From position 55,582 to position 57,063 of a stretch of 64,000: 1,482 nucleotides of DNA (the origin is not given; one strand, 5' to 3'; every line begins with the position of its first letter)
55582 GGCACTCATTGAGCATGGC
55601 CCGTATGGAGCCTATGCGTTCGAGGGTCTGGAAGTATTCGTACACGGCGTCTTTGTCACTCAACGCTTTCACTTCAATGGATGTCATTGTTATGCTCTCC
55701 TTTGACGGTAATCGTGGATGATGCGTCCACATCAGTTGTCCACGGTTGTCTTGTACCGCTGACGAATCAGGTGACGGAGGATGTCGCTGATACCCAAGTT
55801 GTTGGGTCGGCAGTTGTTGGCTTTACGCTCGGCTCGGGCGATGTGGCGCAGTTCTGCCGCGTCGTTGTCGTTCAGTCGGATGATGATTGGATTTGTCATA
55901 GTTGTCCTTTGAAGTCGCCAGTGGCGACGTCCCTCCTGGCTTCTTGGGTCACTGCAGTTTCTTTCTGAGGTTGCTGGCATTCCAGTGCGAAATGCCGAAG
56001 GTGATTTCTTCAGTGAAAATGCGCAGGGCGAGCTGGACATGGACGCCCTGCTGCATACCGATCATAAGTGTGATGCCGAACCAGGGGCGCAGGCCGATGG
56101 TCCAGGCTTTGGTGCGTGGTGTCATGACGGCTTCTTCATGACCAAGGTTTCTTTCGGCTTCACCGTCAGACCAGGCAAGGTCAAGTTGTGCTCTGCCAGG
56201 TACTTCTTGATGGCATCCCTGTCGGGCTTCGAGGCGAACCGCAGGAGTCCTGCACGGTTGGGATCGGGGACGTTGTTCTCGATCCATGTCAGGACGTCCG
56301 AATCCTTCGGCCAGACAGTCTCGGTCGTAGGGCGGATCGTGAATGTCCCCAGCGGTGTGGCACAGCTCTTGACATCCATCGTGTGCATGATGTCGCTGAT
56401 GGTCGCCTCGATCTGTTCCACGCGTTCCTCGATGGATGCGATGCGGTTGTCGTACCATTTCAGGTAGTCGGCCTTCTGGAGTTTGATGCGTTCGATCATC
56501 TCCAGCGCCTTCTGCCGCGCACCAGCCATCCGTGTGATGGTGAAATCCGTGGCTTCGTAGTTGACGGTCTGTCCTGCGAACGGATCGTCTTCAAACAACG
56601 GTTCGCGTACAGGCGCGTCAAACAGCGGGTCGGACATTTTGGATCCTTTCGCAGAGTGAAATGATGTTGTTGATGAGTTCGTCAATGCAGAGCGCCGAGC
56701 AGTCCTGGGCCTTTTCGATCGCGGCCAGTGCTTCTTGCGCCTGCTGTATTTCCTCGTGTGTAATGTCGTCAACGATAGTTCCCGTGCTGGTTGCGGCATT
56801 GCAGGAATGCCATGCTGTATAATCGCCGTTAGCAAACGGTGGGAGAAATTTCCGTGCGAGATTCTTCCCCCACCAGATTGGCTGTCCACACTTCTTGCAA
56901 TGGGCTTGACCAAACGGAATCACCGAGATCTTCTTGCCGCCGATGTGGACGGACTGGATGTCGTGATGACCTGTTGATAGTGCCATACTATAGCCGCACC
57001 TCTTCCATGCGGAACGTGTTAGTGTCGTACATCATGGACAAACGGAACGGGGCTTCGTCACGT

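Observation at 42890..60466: Collinear paralogous phage-like replication modules: decayed copy in island 1, intact copy in island 2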

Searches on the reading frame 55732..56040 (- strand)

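Call 12: search_protein_families(library=pfam, proteins=[window:55732-56040:-], max_evalue=0.01)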
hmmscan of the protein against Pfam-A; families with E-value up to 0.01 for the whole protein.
window:55732-56040:- (102 aa): 1 family
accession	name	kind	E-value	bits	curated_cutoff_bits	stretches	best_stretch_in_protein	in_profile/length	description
PF01402.27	RHH_1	-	0.004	17.5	20.5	0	54-72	4-22/39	Ribbon-helix-helix protein, copG family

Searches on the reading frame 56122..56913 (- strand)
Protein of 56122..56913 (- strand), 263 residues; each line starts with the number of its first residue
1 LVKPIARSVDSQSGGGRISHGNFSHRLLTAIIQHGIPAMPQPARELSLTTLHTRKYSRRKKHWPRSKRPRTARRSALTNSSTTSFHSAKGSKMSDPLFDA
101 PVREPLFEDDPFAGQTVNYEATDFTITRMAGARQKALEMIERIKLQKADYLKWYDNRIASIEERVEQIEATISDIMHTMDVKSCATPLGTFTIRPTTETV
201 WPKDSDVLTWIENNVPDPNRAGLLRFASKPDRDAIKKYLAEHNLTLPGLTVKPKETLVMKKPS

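Call 7: search_protein_families(library=pfam, proteins=[window:56122-56913:-], max_evalue=0.01)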
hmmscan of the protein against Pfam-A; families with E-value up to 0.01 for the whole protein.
window:56122-56913:- (263 aa): 2 families
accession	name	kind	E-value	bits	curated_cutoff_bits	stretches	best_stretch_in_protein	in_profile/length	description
PF07352.17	Phage_Mu_Gam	-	3.3e-09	37.3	28.3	1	130-258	12-146/149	Bacteriophage Mu Gam like protein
PF05565.16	Sipho_Gp157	-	0.0072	16.8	28.6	0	156-259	68-161/162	Siphovirus Gp157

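Call 8: search_protein_families(library=phrogs, proteins=[window:56122-56913:-], max_evalue=0.001)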
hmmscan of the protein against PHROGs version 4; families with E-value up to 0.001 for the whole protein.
window:56122-56913:- (263 aa): 2 families
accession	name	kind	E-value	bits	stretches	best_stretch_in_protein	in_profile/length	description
phrog_253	-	DNA, RNA and nucleotide metabolism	8e-08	33.3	1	152-261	69-168/169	Mu Gam-like end protection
phrog_491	-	DNA, RNA and nucleotide metabolism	1.9e-05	25.4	1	135-260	40-166/176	Mu Gam-like end protection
